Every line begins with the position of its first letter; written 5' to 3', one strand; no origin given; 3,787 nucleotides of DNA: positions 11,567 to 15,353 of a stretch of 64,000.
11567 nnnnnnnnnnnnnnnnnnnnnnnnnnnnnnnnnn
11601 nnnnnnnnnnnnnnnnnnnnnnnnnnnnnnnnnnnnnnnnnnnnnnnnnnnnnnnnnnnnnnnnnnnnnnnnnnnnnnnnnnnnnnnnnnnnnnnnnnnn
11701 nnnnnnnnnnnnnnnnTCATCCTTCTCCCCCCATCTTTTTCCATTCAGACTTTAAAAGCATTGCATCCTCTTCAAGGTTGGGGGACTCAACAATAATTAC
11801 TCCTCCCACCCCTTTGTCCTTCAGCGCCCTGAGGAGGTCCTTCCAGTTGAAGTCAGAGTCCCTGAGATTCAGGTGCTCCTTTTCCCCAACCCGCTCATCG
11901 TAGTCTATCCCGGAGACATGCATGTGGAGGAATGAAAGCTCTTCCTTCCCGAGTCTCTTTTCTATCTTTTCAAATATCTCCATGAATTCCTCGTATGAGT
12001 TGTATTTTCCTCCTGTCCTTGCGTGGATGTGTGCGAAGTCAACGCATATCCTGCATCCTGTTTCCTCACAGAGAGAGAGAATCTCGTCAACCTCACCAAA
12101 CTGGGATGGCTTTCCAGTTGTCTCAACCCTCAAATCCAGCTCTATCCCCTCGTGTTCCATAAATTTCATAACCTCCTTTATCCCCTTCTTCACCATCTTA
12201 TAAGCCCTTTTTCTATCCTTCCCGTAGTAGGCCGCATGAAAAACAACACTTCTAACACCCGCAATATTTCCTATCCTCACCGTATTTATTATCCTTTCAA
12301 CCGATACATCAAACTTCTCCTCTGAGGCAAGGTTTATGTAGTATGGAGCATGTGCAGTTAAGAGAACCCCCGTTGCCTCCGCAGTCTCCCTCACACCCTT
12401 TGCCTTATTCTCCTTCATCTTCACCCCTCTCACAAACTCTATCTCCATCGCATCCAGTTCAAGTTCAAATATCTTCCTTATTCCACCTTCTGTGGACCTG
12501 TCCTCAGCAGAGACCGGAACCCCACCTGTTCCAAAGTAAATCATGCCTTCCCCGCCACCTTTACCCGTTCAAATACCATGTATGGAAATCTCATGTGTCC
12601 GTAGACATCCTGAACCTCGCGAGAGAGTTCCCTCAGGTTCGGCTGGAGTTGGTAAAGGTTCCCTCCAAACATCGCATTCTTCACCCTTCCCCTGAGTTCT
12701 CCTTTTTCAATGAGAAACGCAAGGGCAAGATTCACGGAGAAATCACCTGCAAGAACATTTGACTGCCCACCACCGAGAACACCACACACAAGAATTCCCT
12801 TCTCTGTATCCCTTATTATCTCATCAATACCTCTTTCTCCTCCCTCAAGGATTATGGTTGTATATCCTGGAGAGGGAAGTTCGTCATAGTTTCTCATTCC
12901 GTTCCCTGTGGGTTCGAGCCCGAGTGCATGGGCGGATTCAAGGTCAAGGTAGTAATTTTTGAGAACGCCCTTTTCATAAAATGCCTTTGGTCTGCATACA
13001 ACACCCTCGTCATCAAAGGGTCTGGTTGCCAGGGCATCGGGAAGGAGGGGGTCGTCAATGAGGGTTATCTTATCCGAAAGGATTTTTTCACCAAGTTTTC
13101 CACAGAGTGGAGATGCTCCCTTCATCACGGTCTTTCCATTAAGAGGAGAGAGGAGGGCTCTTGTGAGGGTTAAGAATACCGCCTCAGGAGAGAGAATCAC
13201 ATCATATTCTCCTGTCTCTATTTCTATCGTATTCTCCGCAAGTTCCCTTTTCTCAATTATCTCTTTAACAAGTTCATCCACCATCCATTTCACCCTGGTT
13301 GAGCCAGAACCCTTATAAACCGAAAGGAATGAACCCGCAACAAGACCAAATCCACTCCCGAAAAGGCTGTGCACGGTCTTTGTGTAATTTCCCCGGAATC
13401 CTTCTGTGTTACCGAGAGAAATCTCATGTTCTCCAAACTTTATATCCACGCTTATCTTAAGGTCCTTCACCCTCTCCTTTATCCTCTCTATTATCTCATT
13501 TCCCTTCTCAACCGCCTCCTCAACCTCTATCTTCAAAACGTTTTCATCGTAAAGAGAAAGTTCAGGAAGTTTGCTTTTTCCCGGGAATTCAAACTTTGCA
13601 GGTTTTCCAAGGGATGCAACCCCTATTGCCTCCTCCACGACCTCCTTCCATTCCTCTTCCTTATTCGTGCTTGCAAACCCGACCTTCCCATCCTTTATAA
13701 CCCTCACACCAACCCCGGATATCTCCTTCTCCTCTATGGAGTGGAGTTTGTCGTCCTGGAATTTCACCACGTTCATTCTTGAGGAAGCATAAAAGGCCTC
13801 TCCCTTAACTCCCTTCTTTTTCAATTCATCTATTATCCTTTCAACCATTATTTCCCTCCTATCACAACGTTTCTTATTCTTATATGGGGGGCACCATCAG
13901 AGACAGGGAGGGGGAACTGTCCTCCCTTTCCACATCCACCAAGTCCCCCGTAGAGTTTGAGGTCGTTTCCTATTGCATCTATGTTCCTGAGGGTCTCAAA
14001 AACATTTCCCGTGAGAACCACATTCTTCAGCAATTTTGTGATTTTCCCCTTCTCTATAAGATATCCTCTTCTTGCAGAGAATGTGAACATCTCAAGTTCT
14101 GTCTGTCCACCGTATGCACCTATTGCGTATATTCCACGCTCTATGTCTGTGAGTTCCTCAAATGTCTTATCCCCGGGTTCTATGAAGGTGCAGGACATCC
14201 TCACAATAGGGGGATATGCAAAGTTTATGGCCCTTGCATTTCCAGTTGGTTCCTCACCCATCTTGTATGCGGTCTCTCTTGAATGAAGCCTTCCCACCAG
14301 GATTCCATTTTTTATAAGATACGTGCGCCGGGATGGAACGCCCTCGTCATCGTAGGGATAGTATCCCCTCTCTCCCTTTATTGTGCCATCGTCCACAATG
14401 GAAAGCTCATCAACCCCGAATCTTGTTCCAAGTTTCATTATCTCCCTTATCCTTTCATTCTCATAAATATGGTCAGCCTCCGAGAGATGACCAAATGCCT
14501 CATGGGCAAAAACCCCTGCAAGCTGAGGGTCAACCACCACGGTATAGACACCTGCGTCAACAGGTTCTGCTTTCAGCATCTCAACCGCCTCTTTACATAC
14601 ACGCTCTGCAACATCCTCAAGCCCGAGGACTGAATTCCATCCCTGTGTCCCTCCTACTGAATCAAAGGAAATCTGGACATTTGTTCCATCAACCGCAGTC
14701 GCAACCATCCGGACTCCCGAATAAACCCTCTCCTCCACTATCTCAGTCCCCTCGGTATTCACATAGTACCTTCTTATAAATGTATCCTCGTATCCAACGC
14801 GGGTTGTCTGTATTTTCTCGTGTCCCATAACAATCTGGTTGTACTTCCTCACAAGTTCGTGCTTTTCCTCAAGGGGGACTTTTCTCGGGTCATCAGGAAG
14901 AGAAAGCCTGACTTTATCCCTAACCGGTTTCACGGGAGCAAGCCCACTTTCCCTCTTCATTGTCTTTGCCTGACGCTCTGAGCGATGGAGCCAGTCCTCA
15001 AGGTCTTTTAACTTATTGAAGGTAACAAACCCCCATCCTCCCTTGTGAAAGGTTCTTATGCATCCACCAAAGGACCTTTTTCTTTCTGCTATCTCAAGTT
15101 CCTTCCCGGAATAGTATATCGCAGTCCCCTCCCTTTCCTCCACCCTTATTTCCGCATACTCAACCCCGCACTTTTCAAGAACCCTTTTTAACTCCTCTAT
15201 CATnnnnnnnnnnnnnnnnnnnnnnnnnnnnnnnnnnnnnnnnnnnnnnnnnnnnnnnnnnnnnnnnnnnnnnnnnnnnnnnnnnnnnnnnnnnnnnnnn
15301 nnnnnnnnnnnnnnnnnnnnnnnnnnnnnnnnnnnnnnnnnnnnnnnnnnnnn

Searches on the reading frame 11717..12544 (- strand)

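Call 35: search_protein_families(library=pfam, proteins=[window:11717-12544:-], max_evalue=0.00001)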
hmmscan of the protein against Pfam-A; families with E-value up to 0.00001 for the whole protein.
window:11717-12544:- (275 aa): 1 family
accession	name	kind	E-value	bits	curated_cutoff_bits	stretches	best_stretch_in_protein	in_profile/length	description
PF01261.30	AP_endonuc_2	-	5e-32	112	31.1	1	23-258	2-236/249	Xylose isomerase-like TIM barrel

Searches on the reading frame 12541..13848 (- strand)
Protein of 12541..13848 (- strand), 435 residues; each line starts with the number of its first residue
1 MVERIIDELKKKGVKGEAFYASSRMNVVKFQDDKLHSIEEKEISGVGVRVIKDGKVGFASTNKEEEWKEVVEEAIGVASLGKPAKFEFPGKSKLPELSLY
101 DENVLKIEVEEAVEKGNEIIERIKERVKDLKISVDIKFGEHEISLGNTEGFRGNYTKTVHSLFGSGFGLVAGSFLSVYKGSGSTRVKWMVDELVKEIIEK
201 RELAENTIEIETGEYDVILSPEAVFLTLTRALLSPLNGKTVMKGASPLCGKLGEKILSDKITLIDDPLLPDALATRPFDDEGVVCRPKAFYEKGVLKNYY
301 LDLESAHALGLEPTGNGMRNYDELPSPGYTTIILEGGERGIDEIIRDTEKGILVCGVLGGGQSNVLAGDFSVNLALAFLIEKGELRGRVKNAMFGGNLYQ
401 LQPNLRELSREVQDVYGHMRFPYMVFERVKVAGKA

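Call 35: search_protein_families(library=pfam, proteins=[window:12541-13848:-], max_evalue=0.00001)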
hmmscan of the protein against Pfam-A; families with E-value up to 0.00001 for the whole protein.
window:12541-13848:- (435 aa): 2 families
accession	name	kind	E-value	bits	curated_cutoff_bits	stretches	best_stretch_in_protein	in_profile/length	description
PF19289.4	PmbA_TldD_3rd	-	1.4e-66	224.3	22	1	212-433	1-220/220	PmbA/TldA metallopeptidase C-terminal domain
PF01523.21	PmbA_TldD_1st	-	3e-14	53.3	20.9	1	17-77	2-64/65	PmbA/TldA metallopeptidase domain 1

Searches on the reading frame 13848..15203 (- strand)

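Call 35: search_protein_families(library=pfam, proteins=[window:13848-15203:-], max_evalue=0.00001)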
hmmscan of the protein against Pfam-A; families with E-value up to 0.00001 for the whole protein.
window:13848-15203:- (451 aa): 3 families
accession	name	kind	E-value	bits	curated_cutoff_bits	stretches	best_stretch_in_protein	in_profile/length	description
PF19289.4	PmbA_TldD_3rd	-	1.2e-62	211.4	22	1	218-450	2-220/220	PmbA/TldA metallopeptidase C-terminal domain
PF19290.4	PmbA_TldD_2nd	-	4.4e-14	53.3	20.9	1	105-210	2-105/109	PmbA/TldA metallopeptidase central domain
PF01523.21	PmbA_TldD_1st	-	6.3e-10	39.5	20.9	1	17-67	1-51/65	PmbA/TldA metallopeptidase domain 1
